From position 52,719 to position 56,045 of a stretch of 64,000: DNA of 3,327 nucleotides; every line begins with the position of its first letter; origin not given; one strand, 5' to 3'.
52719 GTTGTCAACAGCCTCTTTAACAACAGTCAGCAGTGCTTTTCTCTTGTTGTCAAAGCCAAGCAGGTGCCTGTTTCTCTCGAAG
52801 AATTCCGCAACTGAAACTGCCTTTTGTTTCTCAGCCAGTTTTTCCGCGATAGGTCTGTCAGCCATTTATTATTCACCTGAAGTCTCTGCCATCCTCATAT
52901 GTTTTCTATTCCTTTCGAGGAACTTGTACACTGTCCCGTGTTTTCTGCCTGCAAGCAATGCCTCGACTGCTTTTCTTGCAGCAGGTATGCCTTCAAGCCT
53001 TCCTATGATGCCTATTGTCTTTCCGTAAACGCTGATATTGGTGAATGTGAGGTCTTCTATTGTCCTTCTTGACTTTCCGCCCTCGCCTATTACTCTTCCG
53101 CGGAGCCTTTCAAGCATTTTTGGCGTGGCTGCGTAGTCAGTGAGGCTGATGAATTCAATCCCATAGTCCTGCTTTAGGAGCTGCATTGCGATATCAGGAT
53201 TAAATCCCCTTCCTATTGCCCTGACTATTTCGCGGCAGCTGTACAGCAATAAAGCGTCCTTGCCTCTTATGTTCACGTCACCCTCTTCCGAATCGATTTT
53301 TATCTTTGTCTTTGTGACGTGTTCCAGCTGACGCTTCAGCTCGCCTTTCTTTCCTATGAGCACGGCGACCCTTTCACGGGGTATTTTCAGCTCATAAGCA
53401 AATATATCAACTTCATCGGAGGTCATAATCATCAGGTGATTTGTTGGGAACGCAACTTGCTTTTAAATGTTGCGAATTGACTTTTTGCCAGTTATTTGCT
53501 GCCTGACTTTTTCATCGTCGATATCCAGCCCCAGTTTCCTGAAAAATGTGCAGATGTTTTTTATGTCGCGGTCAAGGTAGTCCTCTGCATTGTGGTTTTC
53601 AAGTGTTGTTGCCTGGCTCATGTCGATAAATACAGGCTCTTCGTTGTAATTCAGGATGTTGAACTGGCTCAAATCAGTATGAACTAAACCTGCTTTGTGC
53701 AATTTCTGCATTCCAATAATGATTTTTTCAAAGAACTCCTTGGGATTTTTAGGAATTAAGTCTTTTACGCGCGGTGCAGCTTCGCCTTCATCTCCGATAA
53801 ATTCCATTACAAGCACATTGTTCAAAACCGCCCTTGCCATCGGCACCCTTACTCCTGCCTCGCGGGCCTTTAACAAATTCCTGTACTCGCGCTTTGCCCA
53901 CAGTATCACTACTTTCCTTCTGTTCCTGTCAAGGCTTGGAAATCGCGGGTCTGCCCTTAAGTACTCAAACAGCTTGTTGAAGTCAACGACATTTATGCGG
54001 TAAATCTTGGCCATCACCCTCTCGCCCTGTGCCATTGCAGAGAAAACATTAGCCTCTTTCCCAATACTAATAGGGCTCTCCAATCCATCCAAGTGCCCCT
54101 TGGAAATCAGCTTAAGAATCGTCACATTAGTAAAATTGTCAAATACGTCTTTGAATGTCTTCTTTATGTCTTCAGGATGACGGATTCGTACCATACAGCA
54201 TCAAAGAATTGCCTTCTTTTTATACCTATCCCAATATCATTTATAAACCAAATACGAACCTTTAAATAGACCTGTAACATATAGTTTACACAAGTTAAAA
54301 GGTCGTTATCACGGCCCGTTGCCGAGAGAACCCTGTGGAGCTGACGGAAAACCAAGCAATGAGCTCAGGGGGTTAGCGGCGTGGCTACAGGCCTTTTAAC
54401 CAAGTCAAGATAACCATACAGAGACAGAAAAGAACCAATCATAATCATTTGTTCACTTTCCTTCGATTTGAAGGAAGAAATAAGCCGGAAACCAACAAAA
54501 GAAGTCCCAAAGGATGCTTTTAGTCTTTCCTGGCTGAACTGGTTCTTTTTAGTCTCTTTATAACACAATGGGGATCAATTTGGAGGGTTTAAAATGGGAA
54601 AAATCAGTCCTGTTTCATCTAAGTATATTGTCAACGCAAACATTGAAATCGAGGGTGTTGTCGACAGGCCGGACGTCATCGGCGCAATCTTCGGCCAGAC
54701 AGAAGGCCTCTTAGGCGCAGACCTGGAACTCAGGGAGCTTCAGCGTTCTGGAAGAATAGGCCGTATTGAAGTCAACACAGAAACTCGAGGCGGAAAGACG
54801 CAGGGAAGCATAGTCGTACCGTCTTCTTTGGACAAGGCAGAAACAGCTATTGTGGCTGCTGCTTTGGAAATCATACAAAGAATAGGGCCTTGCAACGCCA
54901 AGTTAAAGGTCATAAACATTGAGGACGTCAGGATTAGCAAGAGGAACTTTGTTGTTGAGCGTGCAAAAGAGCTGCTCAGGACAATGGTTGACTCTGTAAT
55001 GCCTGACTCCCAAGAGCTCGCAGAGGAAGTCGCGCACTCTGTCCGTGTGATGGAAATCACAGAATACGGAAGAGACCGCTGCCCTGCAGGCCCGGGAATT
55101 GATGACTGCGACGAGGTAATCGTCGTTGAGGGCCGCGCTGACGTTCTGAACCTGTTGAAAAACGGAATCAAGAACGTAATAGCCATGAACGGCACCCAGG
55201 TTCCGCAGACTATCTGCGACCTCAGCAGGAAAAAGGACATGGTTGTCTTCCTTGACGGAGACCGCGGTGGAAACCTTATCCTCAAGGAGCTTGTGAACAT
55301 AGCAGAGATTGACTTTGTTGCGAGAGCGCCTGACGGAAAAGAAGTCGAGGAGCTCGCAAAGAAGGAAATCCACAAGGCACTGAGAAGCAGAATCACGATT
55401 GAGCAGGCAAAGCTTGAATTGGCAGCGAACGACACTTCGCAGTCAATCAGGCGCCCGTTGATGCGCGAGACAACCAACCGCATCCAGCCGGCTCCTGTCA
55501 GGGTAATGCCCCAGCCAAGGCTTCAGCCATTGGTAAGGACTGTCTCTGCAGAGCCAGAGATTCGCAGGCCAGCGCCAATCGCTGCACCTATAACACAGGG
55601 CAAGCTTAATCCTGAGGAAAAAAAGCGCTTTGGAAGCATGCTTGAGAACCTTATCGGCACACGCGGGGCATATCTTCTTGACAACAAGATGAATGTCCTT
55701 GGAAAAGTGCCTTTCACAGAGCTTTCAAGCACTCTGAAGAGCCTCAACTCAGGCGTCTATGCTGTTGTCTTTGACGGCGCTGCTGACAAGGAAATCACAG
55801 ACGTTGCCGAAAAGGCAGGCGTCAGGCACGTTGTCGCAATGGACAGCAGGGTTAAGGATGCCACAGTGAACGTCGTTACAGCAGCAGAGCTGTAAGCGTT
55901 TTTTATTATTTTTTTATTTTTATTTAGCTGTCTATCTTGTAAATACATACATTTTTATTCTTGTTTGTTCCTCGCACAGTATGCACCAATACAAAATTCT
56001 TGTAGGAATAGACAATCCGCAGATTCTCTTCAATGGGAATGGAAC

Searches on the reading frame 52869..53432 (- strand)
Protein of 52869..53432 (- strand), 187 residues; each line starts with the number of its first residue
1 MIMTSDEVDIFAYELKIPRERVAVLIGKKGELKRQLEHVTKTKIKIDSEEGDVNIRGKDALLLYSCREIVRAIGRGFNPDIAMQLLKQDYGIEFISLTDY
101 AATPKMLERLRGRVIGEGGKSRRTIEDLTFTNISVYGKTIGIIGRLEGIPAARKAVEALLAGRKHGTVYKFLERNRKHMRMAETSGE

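Call 63: search_protein_families(library=pfam, proteins=[window:52869-53432:-], max_evalue=0.0001)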
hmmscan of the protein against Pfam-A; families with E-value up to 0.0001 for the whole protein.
window:52869-53432:- (187 aa): 3 families
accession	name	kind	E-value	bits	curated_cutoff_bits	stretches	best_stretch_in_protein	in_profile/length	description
PF00013.35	KH_1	-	7.9e-14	51.6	21.5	1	13-58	2-53/66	KH domain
PF21800.4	KH_KRR1_2nd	-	8.2e-10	39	27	1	93-160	4-71/91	KRR1 small subunit processome component, second KH domain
PF22891.2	KH_PNO1_2nd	-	1.1e-06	29.1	27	1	106-172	17-83/90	Eukaryotic type KH-domain (KH-domain type I) (327.11.2)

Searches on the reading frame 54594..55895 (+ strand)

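Call 63: search_protein_families(library=pfam, proteins=[window:54594-55895:+], max_evalue=0.0001)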
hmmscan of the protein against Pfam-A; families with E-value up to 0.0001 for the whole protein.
window:54594-55895:+ (433 aa): 3 families
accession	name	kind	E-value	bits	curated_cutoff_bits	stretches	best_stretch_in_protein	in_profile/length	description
PF13662.12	Toprim_4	-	4.3e-09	36.9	25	1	173-235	1-72/85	Toprim domain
PF13155.12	Toprim_2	-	6.7e-09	36.4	22.1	1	176-253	1-86/88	Toprim-like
PF01751.28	Toprim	-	1.1e-06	29.2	23.1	1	174-246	1-88/96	Toprim domain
